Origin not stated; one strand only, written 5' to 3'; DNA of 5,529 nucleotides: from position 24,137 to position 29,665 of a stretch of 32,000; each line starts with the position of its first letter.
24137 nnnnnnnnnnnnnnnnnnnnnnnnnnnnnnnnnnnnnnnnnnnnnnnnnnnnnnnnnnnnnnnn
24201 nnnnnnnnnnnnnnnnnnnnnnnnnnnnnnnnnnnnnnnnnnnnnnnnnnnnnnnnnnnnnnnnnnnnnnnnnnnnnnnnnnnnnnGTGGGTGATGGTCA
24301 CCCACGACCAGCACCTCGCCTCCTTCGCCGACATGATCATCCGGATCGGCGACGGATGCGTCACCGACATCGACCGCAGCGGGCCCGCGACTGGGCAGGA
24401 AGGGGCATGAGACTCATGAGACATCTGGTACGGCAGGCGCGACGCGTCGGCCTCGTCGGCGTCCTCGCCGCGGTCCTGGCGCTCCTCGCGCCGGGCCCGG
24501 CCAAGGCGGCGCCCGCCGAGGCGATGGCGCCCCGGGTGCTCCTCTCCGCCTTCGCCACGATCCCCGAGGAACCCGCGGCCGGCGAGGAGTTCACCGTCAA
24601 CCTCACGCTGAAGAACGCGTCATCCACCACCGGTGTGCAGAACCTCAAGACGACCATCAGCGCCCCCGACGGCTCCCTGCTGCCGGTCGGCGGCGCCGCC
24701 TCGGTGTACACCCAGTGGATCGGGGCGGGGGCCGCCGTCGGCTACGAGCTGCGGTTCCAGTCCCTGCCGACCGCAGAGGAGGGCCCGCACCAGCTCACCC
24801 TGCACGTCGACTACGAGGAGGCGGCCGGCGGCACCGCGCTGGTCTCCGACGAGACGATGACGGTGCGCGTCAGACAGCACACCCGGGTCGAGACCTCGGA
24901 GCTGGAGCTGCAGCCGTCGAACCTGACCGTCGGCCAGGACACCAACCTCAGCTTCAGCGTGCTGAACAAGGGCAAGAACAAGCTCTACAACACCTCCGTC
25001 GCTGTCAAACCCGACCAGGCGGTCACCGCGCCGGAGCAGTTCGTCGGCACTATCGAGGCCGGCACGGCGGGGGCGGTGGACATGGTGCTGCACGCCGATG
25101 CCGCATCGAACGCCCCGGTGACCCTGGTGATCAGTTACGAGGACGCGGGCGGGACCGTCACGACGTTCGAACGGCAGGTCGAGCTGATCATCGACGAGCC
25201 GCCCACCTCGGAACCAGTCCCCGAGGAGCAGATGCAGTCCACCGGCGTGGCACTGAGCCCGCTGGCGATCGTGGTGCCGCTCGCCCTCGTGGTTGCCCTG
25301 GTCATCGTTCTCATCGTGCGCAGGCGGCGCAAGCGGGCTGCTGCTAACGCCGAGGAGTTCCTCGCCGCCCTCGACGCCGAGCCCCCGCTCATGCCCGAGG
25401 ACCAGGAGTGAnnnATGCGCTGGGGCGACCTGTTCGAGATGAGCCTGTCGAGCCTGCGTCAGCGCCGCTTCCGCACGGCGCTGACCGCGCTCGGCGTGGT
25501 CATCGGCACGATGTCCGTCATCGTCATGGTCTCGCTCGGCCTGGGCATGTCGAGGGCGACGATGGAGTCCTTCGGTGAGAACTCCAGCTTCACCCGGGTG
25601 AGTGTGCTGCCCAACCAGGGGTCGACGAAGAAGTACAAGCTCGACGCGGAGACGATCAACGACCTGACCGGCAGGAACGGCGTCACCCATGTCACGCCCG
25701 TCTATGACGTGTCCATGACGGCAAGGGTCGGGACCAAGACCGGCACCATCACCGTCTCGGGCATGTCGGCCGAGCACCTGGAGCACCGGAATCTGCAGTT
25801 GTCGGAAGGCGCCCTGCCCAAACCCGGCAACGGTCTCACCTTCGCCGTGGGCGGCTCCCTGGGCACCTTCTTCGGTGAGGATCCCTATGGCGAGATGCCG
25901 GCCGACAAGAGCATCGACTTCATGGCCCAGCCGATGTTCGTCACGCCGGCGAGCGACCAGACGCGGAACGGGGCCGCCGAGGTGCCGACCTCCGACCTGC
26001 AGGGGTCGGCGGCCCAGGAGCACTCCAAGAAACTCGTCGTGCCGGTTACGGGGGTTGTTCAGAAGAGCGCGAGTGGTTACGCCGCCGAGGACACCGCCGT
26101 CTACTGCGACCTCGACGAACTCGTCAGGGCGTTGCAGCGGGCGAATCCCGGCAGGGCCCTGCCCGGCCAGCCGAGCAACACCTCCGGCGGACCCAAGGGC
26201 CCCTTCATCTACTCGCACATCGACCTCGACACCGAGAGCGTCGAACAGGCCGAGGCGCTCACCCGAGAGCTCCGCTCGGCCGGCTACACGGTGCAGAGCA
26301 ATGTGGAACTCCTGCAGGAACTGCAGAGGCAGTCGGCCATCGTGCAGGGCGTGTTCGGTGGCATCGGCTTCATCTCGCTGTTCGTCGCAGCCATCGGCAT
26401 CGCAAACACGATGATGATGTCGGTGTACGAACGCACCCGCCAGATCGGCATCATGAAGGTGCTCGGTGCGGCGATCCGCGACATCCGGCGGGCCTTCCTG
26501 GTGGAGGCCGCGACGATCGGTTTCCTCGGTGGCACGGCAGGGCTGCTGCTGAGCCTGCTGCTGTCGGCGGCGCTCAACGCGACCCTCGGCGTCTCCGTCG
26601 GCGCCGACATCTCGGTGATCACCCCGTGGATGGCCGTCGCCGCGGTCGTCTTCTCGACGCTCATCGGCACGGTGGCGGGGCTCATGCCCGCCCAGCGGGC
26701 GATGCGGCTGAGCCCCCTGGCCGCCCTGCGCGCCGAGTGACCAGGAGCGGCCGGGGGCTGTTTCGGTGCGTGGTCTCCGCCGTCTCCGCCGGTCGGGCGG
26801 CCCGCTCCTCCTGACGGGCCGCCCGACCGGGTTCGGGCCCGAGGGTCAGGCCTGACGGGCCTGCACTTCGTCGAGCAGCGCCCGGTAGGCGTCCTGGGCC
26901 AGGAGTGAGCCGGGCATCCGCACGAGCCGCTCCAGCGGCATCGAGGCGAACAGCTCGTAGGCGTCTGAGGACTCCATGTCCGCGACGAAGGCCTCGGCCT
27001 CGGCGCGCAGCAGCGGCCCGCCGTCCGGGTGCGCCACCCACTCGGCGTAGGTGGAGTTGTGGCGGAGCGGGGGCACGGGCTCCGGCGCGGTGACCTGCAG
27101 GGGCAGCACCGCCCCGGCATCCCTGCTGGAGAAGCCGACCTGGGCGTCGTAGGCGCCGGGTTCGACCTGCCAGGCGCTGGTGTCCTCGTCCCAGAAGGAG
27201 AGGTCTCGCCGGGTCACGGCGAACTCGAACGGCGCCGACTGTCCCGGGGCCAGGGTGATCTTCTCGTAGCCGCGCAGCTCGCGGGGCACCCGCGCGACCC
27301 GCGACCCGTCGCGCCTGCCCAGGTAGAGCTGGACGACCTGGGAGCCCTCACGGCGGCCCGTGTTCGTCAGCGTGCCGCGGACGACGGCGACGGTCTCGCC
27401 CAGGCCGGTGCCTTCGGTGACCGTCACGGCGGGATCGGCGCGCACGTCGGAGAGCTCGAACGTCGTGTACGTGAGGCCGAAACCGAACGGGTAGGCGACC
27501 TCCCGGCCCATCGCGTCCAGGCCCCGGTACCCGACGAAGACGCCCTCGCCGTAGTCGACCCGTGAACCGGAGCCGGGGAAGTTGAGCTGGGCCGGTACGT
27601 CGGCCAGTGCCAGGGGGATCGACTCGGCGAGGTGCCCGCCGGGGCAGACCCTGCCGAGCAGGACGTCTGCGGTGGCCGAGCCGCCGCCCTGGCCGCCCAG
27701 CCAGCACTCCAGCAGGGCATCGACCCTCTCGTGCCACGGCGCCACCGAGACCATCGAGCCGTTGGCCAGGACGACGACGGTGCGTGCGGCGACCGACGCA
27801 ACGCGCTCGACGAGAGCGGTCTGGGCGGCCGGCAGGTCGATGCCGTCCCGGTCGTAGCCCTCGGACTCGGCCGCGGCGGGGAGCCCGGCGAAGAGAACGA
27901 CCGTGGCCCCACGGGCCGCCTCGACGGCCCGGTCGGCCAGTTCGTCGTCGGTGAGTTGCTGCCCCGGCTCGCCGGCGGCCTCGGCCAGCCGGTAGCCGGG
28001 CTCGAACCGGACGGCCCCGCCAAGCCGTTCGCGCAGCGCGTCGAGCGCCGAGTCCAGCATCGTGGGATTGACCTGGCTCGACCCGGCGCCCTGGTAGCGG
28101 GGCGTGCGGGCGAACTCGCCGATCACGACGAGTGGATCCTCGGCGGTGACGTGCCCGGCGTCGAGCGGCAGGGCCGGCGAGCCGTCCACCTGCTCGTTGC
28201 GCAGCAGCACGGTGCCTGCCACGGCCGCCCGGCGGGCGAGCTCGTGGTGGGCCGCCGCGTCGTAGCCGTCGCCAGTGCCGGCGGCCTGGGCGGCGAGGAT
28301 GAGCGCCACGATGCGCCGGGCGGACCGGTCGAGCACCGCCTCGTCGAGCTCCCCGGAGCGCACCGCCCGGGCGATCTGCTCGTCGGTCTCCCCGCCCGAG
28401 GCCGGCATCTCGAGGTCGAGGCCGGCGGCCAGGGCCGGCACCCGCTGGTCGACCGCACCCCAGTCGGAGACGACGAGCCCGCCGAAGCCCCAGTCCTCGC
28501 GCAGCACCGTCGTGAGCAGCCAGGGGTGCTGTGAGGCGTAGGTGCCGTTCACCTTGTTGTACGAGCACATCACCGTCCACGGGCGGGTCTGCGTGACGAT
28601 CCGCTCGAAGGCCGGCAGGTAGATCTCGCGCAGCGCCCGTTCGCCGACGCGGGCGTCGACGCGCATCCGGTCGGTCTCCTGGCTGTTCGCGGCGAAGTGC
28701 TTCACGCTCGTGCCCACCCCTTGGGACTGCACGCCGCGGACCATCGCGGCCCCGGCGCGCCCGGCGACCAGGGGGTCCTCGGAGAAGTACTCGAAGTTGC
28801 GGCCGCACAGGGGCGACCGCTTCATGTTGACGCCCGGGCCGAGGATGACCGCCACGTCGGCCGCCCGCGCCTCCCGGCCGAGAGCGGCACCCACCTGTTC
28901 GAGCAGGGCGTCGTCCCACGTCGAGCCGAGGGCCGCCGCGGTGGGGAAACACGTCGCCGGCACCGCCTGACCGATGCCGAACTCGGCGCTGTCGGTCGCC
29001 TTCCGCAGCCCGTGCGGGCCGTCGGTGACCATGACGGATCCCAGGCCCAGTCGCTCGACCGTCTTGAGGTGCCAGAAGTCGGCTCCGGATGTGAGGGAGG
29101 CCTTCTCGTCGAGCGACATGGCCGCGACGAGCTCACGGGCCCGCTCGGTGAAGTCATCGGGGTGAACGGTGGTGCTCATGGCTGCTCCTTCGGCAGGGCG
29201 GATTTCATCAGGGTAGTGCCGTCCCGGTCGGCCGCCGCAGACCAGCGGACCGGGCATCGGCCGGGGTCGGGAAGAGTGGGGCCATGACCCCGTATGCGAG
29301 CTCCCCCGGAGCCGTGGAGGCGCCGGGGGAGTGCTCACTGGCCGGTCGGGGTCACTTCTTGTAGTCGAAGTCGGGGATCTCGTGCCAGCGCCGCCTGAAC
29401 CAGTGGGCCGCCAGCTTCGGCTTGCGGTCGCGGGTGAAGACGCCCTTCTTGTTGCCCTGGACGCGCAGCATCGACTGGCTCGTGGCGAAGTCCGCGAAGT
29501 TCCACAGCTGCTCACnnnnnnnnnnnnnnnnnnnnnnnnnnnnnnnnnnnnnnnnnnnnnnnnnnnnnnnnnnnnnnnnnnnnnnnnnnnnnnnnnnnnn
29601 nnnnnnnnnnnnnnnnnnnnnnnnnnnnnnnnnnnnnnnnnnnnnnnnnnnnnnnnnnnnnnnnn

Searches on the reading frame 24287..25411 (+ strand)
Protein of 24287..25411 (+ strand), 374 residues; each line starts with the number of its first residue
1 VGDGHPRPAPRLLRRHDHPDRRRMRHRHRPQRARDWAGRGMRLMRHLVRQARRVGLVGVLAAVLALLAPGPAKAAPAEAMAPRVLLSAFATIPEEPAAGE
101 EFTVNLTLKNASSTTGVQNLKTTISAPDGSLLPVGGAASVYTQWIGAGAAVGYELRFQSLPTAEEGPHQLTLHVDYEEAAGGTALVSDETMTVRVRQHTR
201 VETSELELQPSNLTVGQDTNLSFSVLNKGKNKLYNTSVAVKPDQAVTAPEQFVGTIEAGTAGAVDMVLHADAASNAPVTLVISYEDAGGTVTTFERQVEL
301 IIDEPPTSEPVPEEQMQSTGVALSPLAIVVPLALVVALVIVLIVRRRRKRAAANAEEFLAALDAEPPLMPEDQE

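Call 79: search_protein_families(library=pfam, proteins=[window:24287-25411:+], max_evalue=0.001)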
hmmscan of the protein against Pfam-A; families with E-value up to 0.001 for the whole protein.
window:24287-25411:+ (374 aa): 1 family
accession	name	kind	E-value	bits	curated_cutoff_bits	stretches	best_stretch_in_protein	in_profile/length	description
PF07705.17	CARDB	-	1.1e-05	26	22.7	0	207-283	9-84/101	CARDB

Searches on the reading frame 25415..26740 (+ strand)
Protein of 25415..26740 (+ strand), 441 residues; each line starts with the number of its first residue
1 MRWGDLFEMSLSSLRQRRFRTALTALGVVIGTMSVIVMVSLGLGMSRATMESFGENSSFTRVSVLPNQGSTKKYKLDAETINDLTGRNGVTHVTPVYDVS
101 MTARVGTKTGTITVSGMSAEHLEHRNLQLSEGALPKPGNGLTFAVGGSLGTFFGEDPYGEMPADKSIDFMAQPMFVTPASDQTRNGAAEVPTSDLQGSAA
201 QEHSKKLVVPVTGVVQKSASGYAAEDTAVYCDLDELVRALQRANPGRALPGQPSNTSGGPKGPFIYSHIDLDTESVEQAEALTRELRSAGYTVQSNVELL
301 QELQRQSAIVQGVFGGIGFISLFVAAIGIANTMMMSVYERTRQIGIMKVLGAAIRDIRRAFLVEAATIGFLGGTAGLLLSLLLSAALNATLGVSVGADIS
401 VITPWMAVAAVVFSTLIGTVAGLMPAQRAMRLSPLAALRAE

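Call 79: search_protein_families(library=pfam, proteins=[window:25415-26740:+], max_evalue=0.001)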
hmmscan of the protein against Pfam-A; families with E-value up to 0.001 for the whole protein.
window:25415-26740:+ (441 aa): 2 families
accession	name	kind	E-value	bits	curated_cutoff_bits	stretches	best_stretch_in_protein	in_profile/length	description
PF02687.27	FtsX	-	3.5e-19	69.5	25.5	1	317-434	3-120/120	FtsX-like permease C-terminal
PF12704.14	MacB_PCD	-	4.5e-13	50.4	27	1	21-133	1-109/207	MacB-like periplasmic core domain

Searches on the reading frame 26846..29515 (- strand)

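Call 79: search_protein_families(library=pfam, proteins=[window:26846-29515:-], max_evalue=0.001)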
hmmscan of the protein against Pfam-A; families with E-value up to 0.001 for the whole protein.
window:26846-29515:- (889 aa): 3 families
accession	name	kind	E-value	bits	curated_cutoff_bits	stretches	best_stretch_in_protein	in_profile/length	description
PF01915.27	Glyco_hydro_3_C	-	7.6e-44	150.5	31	1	435-663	1-200/200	Glycosyl hydrolase family 3 C-terminal domain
PF00933.27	Glyco_hydro_3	-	1.1e-43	150.3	27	1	177-404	71-315/316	Glycosyl hydrolase family 3 N terminal domain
PF14310.12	Fn3-like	-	2.9e-23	82.2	25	1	727-797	2-71/71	Fibronectin type III-like domain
